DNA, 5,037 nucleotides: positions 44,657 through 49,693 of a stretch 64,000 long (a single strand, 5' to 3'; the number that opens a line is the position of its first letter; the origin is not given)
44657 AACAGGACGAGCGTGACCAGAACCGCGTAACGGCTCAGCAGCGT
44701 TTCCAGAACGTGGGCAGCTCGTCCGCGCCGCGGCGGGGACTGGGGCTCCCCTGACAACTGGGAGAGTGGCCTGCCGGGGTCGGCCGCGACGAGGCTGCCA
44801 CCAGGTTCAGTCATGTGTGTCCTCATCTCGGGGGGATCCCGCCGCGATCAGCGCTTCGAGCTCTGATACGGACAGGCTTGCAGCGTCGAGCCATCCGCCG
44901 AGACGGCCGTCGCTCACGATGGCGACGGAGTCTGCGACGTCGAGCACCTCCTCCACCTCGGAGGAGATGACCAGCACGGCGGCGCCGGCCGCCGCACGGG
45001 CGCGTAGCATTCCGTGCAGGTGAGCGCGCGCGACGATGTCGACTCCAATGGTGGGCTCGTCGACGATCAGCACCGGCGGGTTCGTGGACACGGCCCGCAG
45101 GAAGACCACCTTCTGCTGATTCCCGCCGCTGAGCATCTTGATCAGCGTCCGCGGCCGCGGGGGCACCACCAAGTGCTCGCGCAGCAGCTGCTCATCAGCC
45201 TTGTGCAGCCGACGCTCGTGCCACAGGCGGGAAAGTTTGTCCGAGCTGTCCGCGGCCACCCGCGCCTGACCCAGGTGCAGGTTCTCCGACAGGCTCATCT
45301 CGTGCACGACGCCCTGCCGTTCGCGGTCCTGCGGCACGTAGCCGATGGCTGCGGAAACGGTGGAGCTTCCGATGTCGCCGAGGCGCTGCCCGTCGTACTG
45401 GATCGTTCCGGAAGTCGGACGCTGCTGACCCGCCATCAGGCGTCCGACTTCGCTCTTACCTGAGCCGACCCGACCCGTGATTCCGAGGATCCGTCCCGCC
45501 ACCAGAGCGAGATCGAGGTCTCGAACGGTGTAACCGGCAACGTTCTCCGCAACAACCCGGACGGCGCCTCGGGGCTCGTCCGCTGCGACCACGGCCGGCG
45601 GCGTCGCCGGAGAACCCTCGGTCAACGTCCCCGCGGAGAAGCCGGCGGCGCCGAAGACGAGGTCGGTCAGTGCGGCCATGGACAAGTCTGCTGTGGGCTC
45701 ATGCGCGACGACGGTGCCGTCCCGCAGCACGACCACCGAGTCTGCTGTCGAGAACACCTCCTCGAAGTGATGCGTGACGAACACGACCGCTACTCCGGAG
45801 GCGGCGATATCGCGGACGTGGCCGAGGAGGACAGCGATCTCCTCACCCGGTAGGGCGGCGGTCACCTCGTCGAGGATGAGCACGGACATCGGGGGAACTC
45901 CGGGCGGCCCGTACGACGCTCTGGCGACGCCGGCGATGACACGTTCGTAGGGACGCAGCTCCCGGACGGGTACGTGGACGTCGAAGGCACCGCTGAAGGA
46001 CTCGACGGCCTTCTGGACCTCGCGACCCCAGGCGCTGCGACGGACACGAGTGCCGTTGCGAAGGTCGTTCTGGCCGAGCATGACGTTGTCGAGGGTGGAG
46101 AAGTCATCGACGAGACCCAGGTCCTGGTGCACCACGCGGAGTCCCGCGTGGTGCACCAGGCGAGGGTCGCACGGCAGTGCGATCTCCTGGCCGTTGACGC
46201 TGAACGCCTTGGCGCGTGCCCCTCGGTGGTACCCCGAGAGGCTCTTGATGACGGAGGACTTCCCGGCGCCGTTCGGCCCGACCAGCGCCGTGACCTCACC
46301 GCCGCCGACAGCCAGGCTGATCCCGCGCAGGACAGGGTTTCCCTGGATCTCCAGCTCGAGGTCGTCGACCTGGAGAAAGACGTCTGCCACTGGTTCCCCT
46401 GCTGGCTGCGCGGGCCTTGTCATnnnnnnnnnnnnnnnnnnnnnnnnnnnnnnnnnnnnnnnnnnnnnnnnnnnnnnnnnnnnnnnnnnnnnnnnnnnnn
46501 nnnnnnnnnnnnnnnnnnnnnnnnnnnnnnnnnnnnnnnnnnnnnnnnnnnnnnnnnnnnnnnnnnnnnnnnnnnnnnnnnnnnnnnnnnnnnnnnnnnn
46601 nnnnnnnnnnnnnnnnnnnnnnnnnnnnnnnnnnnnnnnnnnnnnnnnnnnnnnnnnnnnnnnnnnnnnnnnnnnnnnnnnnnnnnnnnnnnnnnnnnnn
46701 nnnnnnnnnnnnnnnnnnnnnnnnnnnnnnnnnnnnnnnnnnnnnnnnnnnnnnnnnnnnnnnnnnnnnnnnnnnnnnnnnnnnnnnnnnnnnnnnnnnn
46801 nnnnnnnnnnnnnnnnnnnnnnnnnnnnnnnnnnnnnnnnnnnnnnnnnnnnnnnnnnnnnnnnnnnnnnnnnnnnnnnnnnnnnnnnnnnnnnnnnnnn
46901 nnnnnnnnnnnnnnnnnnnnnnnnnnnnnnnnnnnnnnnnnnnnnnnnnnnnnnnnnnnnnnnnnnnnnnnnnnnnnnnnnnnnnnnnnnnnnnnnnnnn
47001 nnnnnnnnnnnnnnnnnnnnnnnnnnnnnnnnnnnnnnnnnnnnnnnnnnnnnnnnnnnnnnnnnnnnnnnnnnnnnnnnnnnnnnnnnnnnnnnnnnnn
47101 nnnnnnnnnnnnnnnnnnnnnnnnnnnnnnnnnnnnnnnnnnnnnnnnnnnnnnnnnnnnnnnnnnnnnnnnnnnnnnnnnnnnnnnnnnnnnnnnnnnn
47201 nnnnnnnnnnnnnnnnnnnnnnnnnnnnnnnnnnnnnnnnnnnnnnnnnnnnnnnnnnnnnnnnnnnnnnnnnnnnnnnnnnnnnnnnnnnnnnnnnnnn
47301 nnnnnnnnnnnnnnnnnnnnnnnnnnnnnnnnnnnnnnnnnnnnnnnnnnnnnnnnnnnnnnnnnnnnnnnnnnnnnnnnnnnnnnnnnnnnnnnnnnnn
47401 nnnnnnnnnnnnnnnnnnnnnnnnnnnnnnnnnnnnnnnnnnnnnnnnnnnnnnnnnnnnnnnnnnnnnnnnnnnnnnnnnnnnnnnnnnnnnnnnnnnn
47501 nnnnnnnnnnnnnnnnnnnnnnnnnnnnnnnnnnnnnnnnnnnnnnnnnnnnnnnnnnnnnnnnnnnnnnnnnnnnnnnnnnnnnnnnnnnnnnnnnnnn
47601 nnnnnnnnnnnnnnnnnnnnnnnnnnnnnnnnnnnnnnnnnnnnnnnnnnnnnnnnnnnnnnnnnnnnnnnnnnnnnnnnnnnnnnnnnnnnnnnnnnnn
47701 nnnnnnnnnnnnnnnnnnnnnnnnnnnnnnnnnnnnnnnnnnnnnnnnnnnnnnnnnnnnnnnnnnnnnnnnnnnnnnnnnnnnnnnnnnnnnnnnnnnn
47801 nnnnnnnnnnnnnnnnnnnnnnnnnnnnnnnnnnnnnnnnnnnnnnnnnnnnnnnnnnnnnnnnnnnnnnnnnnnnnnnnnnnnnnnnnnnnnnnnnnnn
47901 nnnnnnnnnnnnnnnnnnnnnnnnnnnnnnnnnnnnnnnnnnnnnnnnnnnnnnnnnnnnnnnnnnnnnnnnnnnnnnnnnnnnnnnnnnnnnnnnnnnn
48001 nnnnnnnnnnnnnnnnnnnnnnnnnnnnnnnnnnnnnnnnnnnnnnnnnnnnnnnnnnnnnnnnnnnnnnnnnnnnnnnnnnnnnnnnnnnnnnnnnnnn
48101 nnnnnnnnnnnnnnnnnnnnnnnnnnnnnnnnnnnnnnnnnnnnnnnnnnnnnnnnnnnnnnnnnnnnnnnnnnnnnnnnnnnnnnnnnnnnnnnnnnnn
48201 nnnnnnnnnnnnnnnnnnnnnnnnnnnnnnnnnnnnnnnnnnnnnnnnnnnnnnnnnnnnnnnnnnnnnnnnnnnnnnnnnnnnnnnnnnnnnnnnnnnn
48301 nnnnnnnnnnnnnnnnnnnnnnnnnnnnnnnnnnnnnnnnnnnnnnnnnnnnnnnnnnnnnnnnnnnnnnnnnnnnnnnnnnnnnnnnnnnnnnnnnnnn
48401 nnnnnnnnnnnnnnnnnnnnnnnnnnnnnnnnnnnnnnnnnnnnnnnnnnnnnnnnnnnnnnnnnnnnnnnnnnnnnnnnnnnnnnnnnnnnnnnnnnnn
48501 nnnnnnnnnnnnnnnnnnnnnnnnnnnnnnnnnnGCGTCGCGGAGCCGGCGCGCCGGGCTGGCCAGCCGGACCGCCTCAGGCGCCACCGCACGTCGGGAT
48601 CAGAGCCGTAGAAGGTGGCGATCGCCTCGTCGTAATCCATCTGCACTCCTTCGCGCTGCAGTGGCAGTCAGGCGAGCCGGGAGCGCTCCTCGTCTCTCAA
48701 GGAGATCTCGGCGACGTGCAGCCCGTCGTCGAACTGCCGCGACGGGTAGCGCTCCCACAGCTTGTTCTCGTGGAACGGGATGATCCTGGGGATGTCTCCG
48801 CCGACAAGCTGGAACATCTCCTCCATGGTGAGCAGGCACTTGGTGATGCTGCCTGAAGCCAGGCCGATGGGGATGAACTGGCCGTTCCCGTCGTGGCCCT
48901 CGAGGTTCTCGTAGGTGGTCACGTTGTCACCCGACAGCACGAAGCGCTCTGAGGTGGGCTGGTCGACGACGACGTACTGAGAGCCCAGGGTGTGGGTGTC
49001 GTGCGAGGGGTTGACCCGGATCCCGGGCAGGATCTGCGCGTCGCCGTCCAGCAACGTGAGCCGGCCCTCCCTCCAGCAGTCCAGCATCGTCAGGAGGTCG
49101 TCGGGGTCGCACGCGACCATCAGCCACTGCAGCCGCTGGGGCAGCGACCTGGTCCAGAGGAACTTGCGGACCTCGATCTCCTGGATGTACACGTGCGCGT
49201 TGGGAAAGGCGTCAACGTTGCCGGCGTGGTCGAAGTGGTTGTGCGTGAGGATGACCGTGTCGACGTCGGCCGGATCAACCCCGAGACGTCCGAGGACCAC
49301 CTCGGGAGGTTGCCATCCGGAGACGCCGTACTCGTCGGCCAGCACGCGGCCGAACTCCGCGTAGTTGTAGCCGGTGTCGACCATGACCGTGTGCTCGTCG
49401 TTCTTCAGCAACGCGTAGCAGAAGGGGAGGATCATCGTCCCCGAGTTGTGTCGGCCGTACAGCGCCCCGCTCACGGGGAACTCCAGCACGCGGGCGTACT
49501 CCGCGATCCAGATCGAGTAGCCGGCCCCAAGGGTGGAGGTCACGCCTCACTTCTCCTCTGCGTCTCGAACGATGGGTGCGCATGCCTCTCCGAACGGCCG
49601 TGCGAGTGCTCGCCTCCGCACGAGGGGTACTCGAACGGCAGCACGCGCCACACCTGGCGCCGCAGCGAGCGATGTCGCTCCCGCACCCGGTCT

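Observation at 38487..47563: Sugar-type ABC importer fused to a TcuA-like / PrpD-like / PrpB-like module: a candidate uncharacterised tricarboxylate or branched organic-acid pathway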

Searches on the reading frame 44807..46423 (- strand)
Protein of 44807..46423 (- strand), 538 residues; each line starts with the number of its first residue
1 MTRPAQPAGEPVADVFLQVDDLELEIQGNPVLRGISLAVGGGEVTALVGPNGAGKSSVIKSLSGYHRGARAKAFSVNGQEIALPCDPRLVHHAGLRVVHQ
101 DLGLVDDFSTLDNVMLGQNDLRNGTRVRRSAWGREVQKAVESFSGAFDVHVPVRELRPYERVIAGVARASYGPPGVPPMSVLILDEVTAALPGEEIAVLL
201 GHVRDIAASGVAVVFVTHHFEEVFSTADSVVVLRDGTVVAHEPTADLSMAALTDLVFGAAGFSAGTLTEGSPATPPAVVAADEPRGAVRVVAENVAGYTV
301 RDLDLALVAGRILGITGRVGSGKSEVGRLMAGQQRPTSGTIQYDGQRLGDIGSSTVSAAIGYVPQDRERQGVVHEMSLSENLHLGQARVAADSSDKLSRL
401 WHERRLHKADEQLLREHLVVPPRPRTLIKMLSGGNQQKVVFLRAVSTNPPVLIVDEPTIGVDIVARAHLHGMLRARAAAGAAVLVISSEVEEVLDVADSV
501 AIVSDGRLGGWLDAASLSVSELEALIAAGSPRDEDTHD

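Call 3: search_protein_families(library=pfam, proteins=[window:44807-46423:-])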
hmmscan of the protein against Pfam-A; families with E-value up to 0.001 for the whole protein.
window:44807-46423:- (538 aa): 6 families
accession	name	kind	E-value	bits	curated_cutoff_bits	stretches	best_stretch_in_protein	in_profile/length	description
PF00005.33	ABC_tran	-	3.7e-38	131.7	25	2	301-458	2-136/137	ABC transporter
PF02463.25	SMC_N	-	5.6e-08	32.9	40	0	43-63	25-45/220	RecF/RecN/SMC N terminal domain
PF13304.12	AAA_21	-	2.3e-07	31.6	27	0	44-63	1-20/304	AAA domain, putative AbiEii toxin, Type IV TA system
PF13401.12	AAA_22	-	0.00015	22.5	27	0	43-63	6-26/130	AAA domain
PF13476.12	AAA_23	-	0.00048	21.2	27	0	43-62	20-39/201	AAA domain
PF13555.12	AAA_29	-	0.00061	19.9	27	0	42-59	23-39/61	P-loop containing region of AAA domain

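Call 4: search_protein_families(library=ncbifam, proteins=[window:44807-46423:-])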
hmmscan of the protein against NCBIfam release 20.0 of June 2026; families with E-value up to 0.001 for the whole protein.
window:44807-46423:- (538 aa): 187 families (the best 25 are shown)
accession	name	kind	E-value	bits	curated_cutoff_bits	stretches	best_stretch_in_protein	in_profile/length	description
NF041861.1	YtfR_transport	equivalog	2e-79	267.3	850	1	17-527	2-491/492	galactofuranose ABC transporter, ATP-binding protein YtfR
NF008442.0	PRK11288.1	equivalog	2.2e-76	257.1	689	1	16-517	7-486/504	L-arabinose ABC transporter ATP-binding protein AraG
NF010069.0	PRK13549.1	equivalog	2.6e-76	257.1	699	1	15-518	4-493/513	xylose ABC transporter ATP-binding protein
NF008030.0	PRK10762.1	equivalog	4.6e-72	243.3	745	1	15-519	3-484/501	ribose ABC transporter ATP-binding protein RbsA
NF011967.0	PRK15439.1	equivalog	3.8e-71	240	586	1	15-525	10-498/510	autoinducer 2 ABC transporter ATP-binding protein LsrA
TIGR02633.1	xylG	equivalog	6.4e-70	236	723.65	1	25-512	10-485/500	D-xylose ABC transporter ATP-binding protein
NF047930.1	ABC_ATP_B6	equivalog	7.7e-67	226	670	1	34-514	20-496/510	putative B6 ABC transporter ATP-binding protein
NF040905.2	GguA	equivalog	2.7e-62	210.8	810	1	18-520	3-494/500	multiple monosaccharide ABC transporter ATP-binding protein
NF007253.0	PRK09700.1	equivalog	7.4e-60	203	772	1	18-516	7-495/510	D-allose ABC transporter ATP-binding protein AlsA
NF008215.0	PRK10982.1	equivalog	2.4e-58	198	828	1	14-523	11-499/506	galactose/methyl galactoside ABC transporter ATP-binding protein MglA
NF010068.0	PRK13548.1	equivalog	2.1e-44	151.6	261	2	15-257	4-240/261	heme ABC transporter ATP-binding protein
TIGR02857.1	CydD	equivalog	4e-41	141.6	435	2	288-492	327-519/529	thiol reductant ABC exporter subunit CydD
TIGR03375.1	type_I_sec_LssB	subfamily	7.7e-41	140.1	693.1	2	298-508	481-679/696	type I secretion system permease/ATPase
TIGR03410.1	urea_trans_UrtE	equivalog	2.5e-40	138.4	285.8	2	299-510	15-212/230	urea ABC transporter ATP-binding subunit UrtE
TIGR01188.1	drrA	subfamily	2.1e-38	132.4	312.45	2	299-508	8-202/302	daunorubicin resistance ABC transporter, ATP-binding protein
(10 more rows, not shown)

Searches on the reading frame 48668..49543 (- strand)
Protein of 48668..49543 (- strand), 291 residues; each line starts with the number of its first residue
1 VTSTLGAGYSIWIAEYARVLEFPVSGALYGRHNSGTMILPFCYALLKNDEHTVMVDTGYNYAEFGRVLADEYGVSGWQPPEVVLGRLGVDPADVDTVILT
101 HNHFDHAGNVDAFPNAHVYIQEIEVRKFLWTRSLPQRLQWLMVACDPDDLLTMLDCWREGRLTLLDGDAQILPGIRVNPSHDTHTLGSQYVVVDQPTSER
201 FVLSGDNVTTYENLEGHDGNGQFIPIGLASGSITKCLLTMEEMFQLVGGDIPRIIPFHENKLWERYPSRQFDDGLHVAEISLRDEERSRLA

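Call 5: search_protein_families(library=pfam, proteins=[window:48668-49543:-], max_evalue=0.01)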
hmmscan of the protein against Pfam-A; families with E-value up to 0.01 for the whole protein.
window:48668-49543:- (291 aa): 2 families
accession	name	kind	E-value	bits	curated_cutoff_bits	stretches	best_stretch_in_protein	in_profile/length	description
PF00753.33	Lactamase_B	-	4.8e-18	66.3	22.7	1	45-246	10-187/196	Metallo-beta-lactamase superfamily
PF12706.13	Lactamase_B_2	-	0.0019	18.3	27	1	90-115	27-52/200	Beta-lactamase superfamily domain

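Call 55: search_protein_families(library=ncbifam, proteins=[window:48668-49543:-], max_evalue=1e-10)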
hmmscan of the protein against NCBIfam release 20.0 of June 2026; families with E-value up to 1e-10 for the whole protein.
window:48668-49543:- (291 aa): 2 families
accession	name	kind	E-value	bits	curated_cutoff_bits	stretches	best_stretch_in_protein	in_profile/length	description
NF047925.1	pyridox_lacton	equivalog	1.8e-14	54.2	325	1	33-216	26-217/268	4-pyridoxolactonase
NF045699.1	AHLLactAiiA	equivalog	1.6e-13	50.5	375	1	83-215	85-200/251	quorum-quenching N-acyl homoserine lactonase AiiA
